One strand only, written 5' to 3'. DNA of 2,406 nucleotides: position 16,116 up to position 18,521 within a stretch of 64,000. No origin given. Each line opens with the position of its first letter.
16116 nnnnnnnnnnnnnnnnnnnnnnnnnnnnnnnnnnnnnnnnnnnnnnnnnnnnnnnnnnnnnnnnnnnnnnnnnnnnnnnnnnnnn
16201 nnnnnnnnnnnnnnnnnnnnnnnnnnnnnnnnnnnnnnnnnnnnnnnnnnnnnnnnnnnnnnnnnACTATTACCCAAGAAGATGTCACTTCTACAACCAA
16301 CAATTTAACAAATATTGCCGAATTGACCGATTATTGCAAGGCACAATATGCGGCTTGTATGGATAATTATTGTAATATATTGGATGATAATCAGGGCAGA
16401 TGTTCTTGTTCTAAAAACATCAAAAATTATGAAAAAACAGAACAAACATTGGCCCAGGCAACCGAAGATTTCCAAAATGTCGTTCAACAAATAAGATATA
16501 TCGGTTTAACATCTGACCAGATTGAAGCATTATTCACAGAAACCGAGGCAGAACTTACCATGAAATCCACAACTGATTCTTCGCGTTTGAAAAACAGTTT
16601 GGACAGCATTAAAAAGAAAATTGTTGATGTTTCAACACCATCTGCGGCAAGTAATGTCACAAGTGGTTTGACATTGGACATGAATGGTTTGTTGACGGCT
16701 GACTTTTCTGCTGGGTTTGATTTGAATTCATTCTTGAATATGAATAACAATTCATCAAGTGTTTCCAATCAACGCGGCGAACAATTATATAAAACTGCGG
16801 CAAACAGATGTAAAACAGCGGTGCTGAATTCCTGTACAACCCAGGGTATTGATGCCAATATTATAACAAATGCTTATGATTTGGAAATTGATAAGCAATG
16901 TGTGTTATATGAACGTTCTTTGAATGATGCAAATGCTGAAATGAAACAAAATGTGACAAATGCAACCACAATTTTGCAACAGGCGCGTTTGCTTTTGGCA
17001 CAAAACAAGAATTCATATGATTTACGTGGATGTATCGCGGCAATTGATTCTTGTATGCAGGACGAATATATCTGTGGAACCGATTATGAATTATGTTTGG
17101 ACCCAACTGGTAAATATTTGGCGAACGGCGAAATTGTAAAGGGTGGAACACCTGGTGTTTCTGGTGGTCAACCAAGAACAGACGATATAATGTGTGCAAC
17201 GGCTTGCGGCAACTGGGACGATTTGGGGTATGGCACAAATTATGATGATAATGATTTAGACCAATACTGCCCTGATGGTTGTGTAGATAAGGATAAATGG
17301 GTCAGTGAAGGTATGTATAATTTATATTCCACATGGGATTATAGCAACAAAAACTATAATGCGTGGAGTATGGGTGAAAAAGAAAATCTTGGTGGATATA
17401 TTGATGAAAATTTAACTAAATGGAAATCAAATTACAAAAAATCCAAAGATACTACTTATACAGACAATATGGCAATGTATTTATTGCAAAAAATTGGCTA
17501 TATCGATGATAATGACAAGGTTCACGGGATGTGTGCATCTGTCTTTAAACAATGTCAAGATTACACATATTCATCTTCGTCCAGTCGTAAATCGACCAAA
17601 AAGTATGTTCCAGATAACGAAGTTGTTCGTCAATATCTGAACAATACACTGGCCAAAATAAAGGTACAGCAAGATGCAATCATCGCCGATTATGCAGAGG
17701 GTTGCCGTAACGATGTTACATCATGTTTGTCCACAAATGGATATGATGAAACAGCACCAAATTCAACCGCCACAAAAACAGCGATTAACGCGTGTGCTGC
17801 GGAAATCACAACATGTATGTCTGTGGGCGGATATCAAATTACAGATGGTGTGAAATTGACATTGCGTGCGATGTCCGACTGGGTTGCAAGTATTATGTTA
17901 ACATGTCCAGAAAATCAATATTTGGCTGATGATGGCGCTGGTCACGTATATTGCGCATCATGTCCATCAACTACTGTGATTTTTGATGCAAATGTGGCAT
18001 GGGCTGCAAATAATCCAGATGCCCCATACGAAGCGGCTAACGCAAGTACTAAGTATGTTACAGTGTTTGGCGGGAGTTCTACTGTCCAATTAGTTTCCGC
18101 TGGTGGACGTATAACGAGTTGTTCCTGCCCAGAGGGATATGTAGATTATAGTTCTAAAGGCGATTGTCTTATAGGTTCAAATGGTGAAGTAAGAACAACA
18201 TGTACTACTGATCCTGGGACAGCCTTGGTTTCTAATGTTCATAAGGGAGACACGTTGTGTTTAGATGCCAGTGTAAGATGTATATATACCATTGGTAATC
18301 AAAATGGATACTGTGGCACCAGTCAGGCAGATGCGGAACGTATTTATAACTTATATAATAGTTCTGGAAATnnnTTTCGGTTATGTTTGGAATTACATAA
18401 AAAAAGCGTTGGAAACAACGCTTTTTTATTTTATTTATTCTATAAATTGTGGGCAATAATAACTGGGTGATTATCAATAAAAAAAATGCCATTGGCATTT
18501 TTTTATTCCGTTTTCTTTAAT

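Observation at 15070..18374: Orphan 897-aa secreted protein with S/T/R-rich low-complexity region and Cys-rich domains behind a 600-bp repeat-laden control region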

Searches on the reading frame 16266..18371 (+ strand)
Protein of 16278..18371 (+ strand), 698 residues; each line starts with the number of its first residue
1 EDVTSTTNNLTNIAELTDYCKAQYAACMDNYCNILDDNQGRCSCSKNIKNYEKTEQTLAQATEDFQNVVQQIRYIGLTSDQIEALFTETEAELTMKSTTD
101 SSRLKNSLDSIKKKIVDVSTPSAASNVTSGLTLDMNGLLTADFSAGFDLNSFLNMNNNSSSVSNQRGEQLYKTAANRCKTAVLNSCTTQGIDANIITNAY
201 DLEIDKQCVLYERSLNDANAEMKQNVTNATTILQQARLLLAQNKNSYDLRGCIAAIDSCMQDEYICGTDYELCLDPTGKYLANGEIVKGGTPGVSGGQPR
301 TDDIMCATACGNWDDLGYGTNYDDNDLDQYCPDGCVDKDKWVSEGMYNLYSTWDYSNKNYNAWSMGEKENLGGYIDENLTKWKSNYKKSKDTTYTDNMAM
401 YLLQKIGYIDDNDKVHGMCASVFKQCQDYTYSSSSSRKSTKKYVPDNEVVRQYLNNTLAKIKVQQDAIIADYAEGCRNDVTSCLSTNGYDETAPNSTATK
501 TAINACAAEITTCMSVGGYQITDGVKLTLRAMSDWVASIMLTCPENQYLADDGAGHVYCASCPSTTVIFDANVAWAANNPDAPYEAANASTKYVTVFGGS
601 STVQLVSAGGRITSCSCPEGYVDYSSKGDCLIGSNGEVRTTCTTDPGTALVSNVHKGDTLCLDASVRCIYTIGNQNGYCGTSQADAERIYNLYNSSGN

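Call 11: find_homologous_proteins(query=window:16278-18371:+, max_evalue=0.001)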
Query window:16278-18371:+ (698 aa): 1354 proteins with E <= 0.001 among 8000 candidates; the best 120 are listed.
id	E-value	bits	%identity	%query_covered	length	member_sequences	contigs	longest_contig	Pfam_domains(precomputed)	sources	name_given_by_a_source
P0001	0.0e+0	1493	95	100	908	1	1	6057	-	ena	-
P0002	0.0e+0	1493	95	100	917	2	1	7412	-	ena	-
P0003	0.0e+0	1406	91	99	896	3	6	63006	-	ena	-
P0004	0.0e+0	1281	88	93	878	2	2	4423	-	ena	-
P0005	0.0e+0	1239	80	99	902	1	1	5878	-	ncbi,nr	ncbi:MAG: hypothetical protein II843_03950 [Alphaproteobacteria bacterium]|nr:hypothetical protein [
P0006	0.0e+0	1190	81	96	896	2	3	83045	-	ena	-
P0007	0.0e+0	1180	81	96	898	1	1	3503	-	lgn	-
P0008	0.0e+0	1178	80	96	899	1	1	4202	-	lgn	-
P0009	0.0e+0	1164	78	97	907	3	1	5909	-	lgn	-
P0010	0.0e+0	1164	78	98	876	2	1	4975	-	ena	-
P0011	0.0e+0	1163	79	95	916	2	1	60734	-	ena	-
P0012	0.0e+0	1162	80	96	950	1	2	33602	-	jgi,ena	-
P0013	0.0e+0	1160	79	96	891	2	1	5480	-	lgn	-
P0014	0.0e+0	1159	78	95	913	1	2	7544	-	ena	-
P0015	0.0e+0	1158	78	96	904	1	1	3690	-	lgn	-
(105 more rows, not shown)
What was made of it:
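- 1,354+ hits (call 11).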

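Call 58: predict_structure(alignment_id=A4)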
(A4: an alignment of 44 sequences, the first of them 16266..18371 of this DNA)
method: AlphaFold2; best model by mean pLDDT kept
length: 702 residues; sequences in the alignment: 44
mean_pLDDT: 68.2   pTM: 0.48
mean pLDDT of the five models: 68.2, 66.0, 63.4, 60.7, 60.7
residues with pLDDT >= 90: 63; 70-90: 317; 50-70: 177; < 50: 145
segments of 3 or more residues with pLDDT < 50: 1-4, 40-44, 93-95, 97-108, 115-168, 315-334, 594-602, 635-655
pLDDT, mean of each block of 10 residues (from residue 1): 47 60 77 67 54 67 73 60 54 47 46 48 33 30 35 36 43 72 72 71 74 75 75 69 56 84 90 89 84 81 80 48 34 55 85 87 84 89 86 61 90 84 85 72 71 91 92 87 88 81 88 86 61 78 81 69 85 64 60 45 73 84 86 50 43 54 77 60 54 64 44
secondary structure, 60 per line:
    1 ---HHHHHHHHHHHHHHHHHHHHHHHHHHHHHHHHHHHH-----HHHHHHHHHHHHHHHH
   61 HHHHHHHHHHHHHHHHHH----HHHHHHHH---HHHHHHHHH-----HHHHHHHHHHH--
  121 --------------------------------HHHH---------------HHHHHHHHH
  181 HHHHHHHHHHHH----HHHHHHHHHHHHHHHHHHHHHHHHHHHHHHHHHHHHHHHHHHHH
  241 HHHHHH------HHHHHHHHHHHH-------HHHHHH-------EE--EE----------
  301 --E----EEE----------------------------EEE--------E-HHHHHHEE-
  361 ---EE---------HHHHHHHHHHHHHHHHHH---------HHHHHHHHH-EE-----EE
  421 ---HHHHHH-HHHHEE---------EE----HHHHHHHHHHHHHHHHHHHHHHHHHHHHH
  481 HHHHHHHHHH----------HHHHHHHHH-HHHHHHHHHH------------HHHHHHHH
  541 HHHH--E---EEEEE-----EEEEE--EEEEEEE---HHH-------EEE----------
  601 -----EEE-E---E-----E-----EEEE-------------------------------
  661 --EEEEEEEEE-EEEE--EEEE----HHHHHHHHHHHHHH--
elements in order (helices of 4 or more, strands of 3 or more residues): H4-39 H45-78 H83-90 H94-102 H108-118 H153-156 H172-192 H197-246 H253-264 H272-277 E308-310 E339-341 H352-357 H375-392 H402-410 H424-429 H431-434 H452-490 H501-509 H511-520 H533-544 E551-555 E561-565 E568-574 E588-590 E606-608 E626-629 E663-671 E673-676 E679-682 H687-700
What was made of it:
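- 16326..17171 (+): Conserved core 1, residues 216-497: long helices with 12 invariant or near-invariant Cys (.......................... ... Cx6C motifs). Helical in the AF2 model (call 58).
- The structure model is only moderate (pLDDT 68) and its coordinates could not be inspected (call 58).
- Tried and rejected: A second model of residues 196-897 from 44 more diverse sequences reached pLDDT 68 (call 58).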

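Call 62: fold_search(model_id=the predicted structure, library=pdb)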
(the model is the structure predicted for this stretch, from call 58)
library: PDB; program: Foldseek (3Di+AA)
matches with E <= 10: 20; with E <= 0.001: 0
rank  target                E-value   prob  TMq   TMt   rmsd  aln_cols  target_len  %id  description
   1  4cgk_A                2.4e+00  0.05  0.06  0.09  35.7       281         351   14  Crystal structure of the essential protein PcsB from Streptococcus pneumoniae (released 2014-05-21)
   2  6pfv_T                2.9e+00  0.09  0.06  0.20  23.5       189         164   14  Structure of S. venezuelae RisG-WhiG-c-di-GMP complex: orthorhombic crystal form (released 2019-11-13)
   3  4cyj_C                3.9e+00  0.02  0.07  0.10  17.2       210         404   11  Chaetomium thermophilum Pan2:Pan3 complex (released 2014-06-11)
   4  5xei                  4.3e+00  0.07  0.08  0.11  46.5       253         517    9  Crystal structure of the Smc head domain with a coiled coil and joint derived from Pyrococcus yayanosii (released 2017-06-07)
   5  4cgk_B                4.5e+00  0.03  0.06  0.10  35.6       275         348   13  Crystal structure of the essential protein PcsB from Streptococcus pneumoniae (released 2014-05-21)
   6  9a6c_A                5.0e+00  0.03  0.07  0.08  29.6       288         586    9  Integrative model of YYDD-YYDB by crosslinking MS and deep learning (released 2024-09-18)
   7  3wuq                  5.3e+00  0.06  0.08  0.20  47.6       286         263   12  Structure of the entire stalk region of the dynein motor domain (released 2014-08-06)
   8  5lki_A                6.1e+00  0.07  0.09  0.05  48.5       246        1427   14  Cryo-EM structure of the Tc toxin TcdA1 in its pore state (released 2016-08-31)
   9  8wjo_B                6.7e+00  0.05  0.08  0.18  49.0       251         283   13  Cryo-EM structure of 8-subunit Smc5/6 arm region (released 2024-06-26)
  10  4bwp_A                7.0e+00  0.02  0.08  0.12  17.8       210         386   11  Structure of Drosophila Melanogaster PAN3 pseudokinase (released 2013-08-21)
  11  5vtl                  7.4e+00  0.12  0.12  0.35  15.3       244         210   14  Structure of metacyclic invariant surface protein , Tb427.07.360, from Trypanosoma brucei. (released 2018-08-08)
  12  9kmn_A                7.4e+00  0.02  0.07  0.09  19.0       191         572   12  Structure of hSGLT2-MAP17 complex in the substrate-bound inward-facing conformation (released 2025-09-03)
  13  6sue_A                8.1e+00  0.06  0.08  0.03  44.9       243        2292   15  Structure of Photorhabdus luminescens Tc holotoxin pore, Mutation TccC3-D651A (released 2019-11-06)
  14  3s90_B                8.5e+00  0.05  0.08  0.17   9.2       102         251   10  Human vinculin head domain Vh1 (residues 1-252) in complex with murine talin (VBS33; residues 1512-1546) (released 2011-06-22)
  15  6djl_C                9.4e+00  0.04  0.08  0.20  29.9       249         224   11  Crystal structure of the Rab11 GEF SH3BP5 bound to nucleotide free Rab11A (released 2018-09-26)
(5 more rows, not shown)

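Call 66: fold_search(model_id=the predicted structure, library=viral)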
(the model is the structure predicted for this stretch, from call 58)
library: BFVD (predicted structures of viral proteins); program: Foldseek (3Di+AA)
matches with E <= 10: 55; with E <= 0.001: 0
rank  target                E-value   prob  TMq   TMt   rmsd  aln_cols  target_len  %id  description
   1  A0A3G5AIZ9            5.2e-01  0.21  0.08  0.21  23.1       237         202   14  t-SNARE coiled-coil homology domain-containing protein [Satyrvirus sp.]
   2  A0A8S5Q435            5.5e-01  0.15  0.06  0.07  42.0       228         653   17  Major tail protein [Podoviridae sp. ctza028]
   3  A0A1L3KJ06            1.6e+00  0.14  0.09  0.07  23.2       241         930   12  Putative glycoprotein [Xinzhou toro-like virus]
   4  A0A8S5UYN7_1          1.9e+00  0.11  0.09  0.08  53.9       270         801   13  Endosialidase chaperone [Siphoviridae sp. ctkKt3]
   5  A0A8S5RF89            1.9e+00  0.08  0.07  0.05  35.0       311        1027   14  Major tail protein [virus sp. ctL1g6]
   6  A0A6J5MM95            2.1e+00  0.09  0.08  0.10  15.0       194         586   15  Uncharacterized protein [uncultured Caudovirales phage]
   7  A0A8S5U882            2.1e+00  0.07  0.06  0.06  27.5       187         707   10  Major tail protein [Podoviridae sp. ctdxt3]
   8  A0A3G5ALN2            2.1e+00  0.04  0.05  0.09  56.5       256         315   11  Uncharacterized protein (Fragment) [Sylvanvirus sp.]
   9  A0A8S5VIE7            2.2e+00  0.10  0.08  0.07  36.6       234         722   12  Major tail protein [Podoviridae sp. ct9H612]
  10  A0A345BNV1            2.2e+00  0.08  0.08  0.16  23.5       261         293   14  (no name in the UniProt tables at hand)
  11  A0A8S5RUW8            2.5e+00  0.08  0.06  0.11  28.3       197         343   17  N-acetylmuramoyl-L-alanine amidase [Siphoviridae sp. ctHip2]
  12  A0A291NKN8            2.5e+00  0.08  0.08  0.05  51.2       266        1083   16  Tail fiber protein [Salmonella phage SP01]
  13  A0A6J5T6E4            2.7e+00  0.10  0.08  0.13  48.5       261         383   10  Uncharacterized protein [uncultured Caudovirales phage]
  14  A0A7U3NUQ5            2.7e+00  0.05  0.07  0.05  32.7       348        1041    9  Glycoprotein [hymenopteran chu-related virus 123]
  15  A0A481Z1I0            3.1e+00  0.06  0.08  0.06  48.4       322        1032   10  Uncharacterized protein [Mimivirus LCMiAC02]
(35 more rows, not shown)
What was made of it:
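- On Known protein folds (PDB, viral BFVD): The best Foldseek E-values are 2.4 (PDB) and 0.5 (BFVD) (calls 62, 66).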

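Call 70: search_solved_structures(query=A4, max_evalue=10)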
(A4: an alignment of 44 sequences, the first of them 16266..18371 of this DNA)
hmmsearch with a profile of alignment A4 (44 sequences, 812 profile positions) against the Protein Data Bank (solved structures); distinct sequences matched with E-value up to 10: 1.
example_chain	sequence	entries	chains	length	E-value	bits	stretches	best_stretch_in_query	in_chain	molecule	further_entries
7yca_G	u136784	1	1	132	2.7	9.6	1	101-189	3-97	PsaG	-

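Call 95: find_encoding_contigs(protein=P0004, flank=3000, max_places=1)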
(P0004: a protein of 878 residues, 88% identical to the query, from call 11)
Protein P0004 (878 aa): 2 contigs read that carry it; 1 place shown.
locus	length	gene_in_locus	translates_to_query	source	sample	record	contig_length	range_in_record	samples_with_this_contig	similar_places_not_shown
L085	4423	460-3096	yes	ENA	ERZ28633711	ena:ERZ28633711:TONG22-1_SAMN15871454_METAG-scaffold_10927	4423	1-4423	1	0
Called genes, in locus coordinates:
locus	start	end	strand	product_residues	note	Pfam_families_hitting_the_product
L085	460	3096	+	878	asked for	-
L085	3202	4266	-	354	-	PF02504:FA_synthesis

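Call 96: find_encoding_contigs(protein=P0001, flank=3000, max_places=1)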
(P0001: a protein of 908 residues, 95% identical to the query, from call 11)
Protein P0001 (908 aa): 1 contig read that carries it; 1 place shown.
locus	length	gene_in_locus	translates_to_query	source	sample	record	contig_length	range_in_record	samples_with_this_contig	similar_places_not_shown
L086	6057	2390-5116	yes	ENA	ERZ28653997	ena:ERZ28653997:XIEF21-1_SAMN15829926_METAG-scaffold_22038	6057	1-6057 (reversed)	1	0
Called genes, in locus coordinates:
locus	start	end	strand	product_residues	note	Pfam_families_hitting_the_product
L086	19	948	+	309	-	PF00056:Ldh_1_N, PF03807:F420_oxidored, PF02866:Ldh_1_C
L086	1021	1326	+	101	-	PF14542:Acetyltransf_CG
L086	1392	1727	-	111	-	-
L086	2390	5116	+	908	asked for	-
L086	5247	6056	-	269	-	?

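Call 97: find_encoding_contigs(protein=P0015, flank=3000, max_places=1)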
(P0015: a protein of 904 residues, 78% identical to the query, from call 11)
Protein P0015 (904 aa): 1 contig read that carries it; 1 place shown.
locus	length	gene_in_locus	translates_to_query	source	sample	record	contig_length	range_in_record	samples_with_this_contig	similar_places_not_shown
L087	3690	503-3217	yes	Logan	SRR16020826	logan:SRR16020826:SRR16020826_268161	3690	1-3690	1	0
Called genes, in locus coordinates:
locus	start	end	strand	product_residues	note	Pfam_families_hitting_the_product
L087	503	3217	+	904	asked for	-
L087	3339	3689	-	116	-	?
